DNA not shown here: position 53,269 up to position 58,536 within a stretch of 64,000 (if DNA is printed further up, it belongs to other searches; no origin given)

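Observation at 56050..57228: Second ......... intein, inserted in the P-loop of a D6/D11-like SF2 helicase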

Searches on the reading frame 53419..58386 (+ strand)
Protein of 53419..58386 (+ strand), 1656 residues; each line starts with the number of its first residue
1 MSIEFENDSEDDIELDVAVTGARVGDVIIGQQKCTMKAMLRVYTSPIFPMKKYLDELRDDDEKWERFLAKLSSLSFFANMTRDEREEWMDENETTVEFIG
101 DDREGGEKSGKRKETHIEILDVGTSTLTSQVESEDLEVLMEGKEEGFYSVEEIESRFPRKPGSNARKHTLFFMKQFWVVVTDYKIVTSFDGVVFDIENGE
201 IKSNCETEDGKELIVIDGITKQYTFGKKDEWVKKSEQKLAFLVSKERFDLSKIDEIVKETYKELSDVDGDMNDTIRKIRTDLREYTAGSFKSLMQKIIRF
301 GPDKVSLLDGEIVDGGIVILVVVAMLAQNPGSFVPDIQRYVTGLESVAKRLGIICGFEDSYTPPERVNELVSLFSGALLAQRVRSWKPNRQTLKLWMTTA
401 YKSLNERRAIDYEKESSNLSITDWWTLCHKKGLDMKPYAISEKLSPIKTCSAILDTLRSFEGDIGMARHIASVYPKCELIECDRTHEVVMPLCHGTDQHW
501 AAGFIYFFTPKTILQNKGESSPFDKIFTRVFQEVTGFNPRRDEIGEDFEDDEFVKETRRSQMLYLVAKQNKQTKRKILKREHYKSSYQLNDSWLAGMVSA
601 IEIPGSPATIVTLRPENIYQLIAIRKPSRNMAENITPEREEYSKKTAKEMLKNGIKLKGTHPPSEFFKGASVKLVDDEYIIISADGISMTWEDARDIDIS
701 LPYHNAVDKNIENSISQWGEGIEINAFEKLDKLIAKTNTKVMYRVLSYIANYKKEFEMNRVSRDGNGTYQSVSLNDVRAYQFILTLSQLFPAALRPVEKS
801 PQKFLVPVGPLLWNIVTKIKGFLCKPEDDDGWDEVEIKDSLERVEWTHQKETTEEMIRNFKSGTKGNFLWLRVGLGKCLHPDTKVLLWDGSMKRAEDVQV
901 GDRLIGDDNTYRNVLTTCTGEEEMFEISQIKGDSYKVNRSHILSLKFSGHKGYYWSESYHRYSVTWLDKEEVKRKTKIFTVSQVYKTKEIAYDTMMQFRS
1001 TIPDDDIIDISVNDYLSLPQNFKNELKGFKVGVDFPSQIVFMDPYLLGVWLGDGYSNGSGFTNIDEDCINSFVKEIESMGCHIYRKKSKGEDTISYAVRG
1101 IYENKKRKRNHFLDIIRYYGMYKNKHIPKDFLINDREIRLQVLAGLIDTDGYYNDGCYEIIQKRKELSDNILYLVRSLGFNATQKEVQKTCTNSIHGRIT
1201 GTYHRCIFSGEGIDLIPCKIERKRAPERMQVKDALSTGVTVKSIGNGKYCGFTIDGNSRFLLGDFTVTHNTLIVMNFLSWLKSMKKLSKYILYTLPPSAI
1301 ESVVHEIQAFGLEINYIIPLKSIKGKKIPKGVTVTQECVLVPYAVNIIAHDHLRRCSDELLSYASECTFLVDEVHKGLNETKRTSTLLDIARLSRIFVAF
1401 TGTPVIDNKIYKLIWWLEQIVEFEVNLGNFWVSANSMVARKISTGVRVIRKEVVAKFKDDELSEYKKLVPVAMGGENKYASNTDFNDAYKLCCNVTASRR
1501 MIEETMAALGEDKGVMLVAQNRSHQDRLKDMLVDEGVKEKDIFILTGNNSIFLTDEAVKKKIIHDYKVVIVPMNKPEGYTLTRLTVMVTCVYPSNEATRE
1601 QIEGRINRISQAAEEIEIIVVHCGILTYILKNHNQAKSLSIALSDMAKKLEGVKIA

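Call 4: search_protein_families(library=pfam, proteins=[window:53419-58386:+], max_evalue=0.1)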
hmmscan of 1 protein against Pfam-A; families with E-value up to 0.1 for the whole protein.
window:53419-58386:+ (1656 aa): 6 families
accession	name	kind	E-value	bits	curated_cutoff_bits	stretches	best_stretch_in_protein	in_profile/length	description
PF05203.21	Hom_end_hint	-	5.9e-16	59.6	32.1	1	878-1269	1-228/228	Hom_end-associated Hint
PF05204.19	Hom_end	-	9e-07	29.4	21.1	1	1127-1194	2-71/110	Homing endonuclease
PF14528.11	LAGLIDADG_3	-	0.00016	22.3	22.5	1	1139-1207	3-68/82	LAGLIDADG-like domain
PF18766.7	SWI2_SNF2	-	0.022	14.8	26.7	0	1359-1409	112-160/221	SWI2/SNF2 ATPase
PF04851.21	ResIII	-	0.058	13.7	22.5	0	848-878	7-37/164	Type III restriction enzyme, res subunit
PF01079.26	Hint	-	0.087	12.8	29.7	0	875-915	10-54/213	Hint module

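Call 6: search_protein_families(library=ncbifam, proteins=[window:53419-58386:+], max_evalue=0.1)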
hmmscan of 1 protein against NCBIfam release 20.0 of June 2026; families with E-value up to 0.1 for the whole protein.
window:53419-58386:+ (1656 aa): 3 families
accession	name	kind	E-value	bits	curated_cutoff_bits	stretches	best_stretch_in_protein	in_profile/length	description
NF038136.1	rSAM_Rv_intein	exception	0.0033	16.3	700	1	878-909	76-107/574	intein-containing Rv2578c family radical SAM protein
NF042964.1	phospholipD_antiphage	equivalog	0.012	13.9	1100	1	1547-1619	726-799/895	phospholipase D-like domain-containing anti-phage protein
NF006320.0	PRK08533.1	equivalog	0.033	13.8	215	0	1517-1566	95-142/230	flagellar accessory protein FlaH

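Call 8: search_solved_structures(query=window:53419-58386:+, max_evalue=0.01)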
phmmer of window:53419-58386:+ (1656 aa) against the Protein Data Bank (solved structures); distinct sequences matched with E-value up to 0.01: 10.
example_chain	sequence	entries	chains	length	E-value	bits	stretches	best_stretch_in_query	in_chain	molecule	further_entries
1dfa_A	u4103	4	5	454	3.2e-12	47.9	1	1044-1270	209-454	PI-SCEI ENDONUCLEASE | ENDONUCLEASE PI-SCEI | PI-SCEI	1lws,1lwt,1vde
1um2_A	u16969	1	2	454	7.7e-12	46.7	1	1044-1270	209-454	ENDONUCLEASE PI-SCEI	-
1jva_A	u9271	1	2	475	9.2e-12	46.4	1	1044-1270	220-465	VMA1-DERIVED HOMING ENDONUCLEASE X10SSS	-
9cop_A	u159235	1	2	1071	1.1e-11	46.1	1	1044-1270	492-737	V-type proton ATPase catalytic subunit A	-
1ef0_A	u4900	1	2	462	1.7e-11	45.5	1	1044-1269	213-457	PI-SCEI ENDONUCLEASE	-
6owu_A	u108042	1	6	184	1.6e-07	32.3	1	877-946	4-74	PRP8 protein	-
6mx6_A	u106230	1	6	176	4.9e-07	30.8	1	877-946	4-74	Pre-mRNA-processing-splicing factor 8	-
6mwy_A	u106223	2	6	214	4.9e-07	30.7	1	876-946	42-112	Pre-mRNA-processing-splicing factor 8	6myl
1gpp_A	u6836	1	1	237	0.0048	17.5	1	877-930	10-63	ENDONUCLEASE PI-SCEI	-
5jxr_A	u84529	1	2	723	0.0092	16.6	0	1262-1416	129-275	Chromatin-remodeling complex ATPase-like protein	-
